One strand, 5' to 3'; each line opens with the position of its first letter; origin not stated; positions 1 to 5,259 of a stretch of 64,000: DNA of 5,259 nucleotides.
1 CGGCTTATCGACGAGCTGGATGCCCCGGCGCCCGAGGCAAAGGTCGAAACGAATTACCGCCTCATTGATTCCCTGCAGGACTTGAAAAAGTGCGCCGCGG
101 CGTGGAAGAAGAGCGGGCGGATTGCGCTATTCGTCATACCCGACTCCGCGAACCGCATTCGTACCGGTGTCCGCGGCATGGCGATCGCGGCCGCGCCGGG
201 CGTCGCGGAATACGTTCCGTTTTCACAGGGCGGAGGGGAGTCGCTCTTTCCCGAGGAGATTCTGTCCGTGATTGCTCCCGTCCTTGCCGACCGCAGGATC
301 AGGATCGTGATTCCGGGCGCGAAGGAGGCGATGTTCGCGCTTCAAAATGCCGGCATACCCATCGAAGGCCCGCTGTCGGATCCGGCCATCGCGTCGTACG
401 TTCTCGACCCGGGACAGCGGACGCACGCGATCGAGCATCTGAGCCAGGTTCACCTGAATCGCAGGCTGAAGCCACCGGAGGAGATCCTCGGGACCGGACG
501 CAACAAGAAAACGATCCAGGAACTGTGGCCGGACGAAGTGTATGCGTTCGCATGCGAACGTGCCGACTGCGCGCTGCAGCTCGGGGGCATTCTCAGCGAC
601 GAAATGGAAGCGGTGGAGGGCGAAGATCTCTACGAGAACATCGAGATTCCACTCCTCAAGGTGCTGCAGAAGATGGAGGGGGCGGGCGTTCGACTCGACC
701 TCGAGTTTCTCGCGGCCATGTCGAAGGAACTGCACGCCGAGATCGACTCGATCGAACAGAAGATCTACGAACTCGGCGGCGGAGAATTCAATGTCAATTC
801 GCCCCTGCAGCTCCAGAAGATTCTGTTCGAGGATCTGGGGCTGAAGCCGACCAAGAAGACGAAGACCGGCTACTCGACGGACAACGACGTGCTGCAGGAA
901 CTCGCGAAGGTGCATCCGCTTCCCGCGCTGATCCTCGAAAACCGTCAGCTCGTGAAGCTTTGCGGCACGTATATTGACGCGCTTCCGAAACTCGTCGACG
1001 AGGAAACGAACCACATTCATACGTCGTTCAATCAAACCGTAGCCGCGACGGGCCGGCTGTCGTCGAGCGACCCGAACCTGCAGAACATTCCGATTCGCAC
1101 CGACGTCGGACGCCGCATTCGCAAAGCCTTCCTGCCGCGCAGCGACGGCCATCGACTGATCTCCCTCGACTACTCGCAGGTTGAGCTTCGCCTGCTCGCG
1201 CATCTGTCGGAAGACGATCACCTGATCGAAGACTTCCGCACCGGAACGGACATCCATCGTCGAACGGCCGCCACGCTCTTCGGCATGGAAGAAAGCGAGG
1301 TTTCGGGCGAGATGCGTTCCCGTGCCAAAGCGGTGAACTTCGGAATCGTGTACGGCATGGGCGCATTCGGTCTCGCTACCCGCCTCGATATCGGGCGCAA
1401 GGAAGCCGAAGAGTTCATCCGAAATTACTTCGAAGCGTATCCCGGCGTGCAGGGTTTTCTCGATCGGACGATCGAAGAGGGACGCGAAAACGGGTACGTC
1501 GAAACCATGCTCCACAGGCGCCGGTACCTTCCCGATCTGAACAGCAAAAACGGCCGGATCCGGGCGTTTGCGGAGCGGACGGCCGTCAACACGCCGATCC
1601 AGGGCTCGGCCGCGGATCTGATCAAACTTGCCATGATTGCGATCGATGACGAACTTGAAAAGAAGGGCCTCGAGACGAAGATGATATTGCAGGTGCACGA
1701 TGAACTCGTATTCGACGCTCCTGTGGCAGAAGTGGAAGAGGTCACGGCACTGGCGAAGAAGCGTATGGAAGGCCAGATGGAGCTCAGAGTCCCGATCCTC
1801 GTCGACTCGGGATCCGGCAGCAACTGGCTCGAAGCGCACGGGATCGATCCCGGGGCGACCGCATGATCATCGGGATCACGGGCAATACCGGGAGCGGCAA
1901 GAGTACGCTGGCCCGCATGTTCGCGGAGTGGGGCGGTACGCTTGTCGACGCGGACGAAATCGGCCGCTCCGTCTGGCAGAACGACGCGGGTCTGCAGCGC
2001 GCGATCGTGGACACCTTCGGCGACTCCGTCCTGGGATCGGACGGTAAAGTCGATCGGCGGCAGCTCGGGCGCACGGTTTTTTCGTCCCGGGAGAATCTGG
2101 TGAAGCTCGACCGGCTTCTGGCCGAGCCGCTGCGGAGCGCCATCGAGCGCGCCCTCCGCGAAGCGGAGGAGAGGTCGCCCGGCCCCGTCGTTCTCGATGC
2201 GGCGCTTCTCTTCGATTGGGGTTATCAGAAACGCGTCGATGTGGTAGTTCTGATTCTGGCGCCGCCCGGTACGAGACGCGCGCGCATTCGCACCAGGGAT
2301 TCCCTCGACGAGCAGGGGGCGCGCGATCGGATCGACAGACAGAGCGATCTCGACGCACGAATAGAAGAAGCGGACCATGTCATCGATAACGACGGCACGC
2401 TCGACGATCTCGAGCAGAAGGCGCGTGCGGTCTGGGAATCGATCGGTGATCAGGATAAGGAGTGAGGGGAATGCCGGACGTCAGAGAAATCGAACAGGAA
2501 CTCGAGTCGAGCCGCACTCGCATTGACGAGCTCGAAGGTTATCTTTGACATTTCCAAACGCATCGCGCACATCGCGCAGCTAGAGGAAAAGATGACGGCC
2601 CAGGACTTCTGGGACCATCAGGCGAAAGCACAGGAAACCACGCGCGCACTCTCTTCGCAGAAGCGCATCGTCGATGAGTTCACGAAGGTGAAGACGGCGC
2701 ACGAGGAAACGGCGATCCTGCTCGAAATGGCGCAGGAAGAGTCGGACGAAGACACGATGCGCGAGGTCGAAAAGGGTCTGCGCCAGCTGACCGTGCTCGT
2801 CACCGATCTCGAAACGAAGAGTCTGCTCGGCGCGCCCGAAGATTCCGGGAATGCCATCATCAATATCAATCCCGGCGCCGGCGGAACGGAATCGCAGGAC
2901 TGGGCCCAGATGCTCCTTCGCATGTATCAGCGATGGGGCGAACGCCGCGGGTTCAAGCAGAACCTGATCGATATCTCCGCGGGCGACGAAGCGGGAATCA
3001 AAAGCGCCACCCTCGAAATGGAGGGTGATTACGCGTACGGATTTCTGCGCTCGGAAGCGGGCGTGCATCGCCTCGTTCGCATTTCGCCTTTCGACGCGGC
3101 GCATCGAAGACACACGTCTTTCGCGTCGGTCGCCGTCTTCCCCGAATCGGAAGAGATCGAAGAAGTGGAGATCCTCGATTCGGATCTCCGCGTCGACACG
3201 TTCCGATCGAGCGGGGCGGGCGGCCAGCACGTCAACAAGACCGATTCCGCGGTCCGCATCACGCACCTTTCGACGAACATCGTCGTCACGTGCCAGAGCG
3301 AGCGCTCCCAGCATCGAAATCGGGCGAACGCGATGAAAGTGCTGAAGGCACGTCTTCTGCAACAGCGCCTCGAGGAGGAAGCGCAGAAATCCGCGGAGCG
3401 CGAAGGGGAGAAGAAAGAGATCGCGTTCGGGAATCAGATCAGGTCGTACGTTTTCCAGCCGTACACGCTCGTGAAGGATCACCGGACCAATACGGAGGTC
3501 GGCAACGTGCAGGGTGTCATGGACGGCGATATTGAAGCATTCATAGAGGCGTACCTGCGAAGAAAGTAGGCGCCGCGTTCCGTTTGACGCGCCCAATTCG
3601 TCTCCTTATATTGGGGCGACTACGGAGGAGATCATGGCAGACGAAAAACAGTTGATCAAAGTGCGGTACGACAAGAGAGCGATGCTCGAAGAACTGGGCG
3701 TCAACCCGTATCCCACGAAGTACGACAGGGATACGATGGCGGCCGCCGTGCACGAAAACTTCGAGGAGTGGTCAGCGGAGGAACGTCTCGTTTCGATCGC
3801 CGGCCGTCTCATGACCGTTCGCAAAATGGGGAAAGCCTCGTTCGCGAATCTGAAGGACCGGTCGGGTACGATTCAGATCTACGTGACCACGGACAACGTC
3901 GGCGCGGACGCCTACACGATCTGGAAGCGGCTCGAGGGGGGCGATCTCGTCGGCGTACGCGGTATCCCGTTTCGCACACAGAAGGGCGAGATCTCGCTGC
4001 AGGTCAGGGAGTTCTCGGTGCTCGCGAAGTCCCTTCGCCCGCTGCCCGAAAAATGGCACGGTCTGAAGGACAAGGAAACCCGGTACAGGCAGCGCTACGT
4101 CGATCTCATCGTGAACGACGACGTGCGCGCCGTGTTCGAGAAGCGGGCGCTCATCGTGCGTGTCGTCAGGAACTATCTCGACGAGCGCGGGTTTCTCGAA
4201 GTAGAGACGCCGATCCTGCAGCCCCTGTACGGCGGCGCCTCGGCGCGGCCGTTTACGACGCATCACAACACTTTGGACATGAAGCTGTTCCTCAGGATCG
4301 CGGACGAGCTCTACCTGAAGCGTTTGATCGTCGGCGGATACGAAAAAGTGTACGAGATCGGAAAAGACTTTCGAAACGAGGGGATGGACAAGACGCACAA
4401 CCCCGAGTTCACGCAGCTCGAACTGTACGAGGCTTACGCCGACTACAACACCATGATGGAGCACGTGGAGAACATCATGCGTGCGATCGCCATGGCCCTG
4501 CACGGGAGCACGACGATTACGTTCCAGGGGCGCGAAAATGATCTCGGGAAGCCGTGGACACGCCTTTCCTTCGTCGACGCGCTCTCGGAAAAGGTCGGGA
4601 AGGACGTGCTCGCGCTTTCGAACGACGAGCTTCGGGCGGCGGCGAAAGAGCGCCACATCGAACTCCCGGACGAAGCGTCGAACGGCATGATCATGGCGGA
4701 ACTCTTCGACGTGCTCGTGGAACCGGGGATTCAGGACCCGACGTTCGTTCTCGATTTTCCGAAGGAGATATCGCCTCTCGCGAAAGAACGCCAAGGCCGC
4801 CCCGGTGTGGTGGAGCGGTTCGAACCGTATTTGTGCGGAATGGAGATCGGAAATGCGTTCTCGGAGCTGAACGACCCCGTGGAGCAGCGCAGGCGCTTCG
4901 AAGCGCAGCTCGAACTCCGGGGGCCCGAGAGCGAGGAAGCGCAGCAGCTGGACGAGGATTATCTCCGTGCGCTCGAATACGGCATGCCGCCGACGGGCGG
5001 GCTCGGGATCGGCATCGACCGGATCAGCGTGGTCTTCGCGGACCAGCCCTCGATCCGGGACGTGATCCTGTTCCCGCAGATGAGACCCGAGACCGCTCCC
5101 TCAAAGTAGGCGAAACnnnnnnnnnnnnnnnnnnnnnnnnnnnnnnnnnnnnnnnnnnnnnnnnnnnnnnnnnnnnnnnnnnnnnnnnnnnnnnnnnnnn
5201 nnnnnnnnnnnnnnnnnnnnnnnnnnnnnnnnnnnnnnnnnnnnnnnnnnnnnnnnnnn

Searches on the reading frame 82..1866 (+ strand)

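Call 62: search_protein_families(library=pfam, proteins=[window:82-1866:+], max_evalue=0.00001)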
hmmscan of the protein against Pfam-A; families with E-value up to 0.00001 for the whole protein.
window:82-1866:+ (594 aa): 2 families
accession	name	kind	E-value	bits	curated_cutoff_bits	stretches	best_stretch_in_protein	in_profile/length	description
PF00476.26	DNA_pol_A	-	6e-164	545.9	34.3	1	209-584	3-381/381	DNA polymerase family A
PF22619.2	DNA_polI_exo1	-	1.6e-07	31.7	27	1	66-162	42-135/140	DNA polymerase I, ribonuclease H-like domain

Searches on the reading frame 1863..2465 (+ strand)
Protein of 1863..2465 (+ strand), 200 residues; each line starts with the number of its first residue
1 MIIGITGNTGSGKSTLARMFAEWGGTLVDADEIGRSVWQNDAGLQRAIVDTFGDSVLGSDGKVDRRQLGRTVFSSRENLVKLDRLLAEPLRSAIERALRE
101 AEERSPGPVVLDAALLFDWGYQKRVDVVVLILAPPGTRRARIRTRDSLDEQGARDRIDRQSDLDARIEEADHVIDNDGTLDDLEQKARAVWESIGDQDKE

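Call 62: search_protein_families(library=pfam, proteins=[window:1863-2465:+], max_evalue=0.00001)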
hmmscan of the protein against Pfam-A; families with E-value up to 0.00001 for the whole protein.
window:1863-2465:+ (200 aa): 2 families
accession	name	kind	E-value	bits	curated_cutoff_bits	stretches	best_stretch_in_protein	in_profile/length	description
PF01121.26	CoaE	-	3e-40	138.3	27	1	1-181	1-179/180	Dephospho-CoA kinase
PF13238.12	AAA_18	-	4.9e-07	30.7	29.4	1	3-151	1-117/128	AAA domain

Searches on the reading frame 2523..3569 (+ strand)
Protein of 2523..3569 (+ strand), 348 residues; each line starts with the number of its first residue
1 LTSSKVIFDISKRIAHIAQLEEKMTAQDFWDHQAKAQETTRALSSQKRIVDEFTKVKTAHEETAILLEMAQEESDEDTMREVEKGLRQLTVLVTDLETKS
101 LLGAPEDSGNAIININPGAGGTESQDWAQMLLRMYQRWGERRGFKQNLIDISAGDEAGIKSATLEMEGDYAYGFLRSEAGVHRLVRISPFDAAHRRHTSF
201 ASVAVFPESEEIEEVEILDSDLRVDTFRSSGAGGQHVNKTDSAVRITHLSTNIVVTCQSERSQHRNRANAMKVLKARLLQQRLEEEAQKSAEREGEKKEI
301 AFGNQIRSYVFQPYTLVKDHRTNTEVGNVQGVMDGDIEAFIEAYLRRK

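Call 62: search_protein_families(library=pfam, proteins=[window:2523-3569:+], max_evalue=0.00001)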
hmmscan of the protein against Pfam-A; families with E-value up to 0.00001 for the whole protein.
window:2523-3569:+ (348 aa): 2 families
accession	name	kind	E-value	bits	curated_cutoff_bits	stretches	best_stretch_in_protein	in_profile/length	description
PF03462.23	PCRF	-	1.8e-55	188.2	24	1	16-203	4-194/194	PCRF domain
PF00472.26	RF-1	-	4.7e-43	146.3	35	1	211-321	2-116/116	RF-1 domain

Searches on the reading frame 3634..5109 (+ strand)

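Call 62: search_protein_families(library=pfam, proteins=[window:3634-5109:+], max_evalue=0.00001)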
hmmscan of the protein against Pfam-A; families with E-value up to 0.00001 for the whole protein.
window:3634-5109:+ (491 aa): 3 families
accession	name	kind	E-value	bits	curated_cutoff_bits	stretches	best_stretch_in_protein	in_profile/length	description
PF00152.25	tRNA-synt_2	-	2.8e-90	302.9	25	1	146-483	1-307/308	tRNA synthetases class II (D, K and N)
PF01336.31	tRNA_anti-codon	-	1.6e-15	57.2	27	1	53-130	1-75/75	OB-fold nucleic acid binding domain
PF01409.25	tRNA-synt_2d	-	1.7e-06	28.2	19.8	0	238-298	104-163/246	tRNA synthetases class II core domain (F)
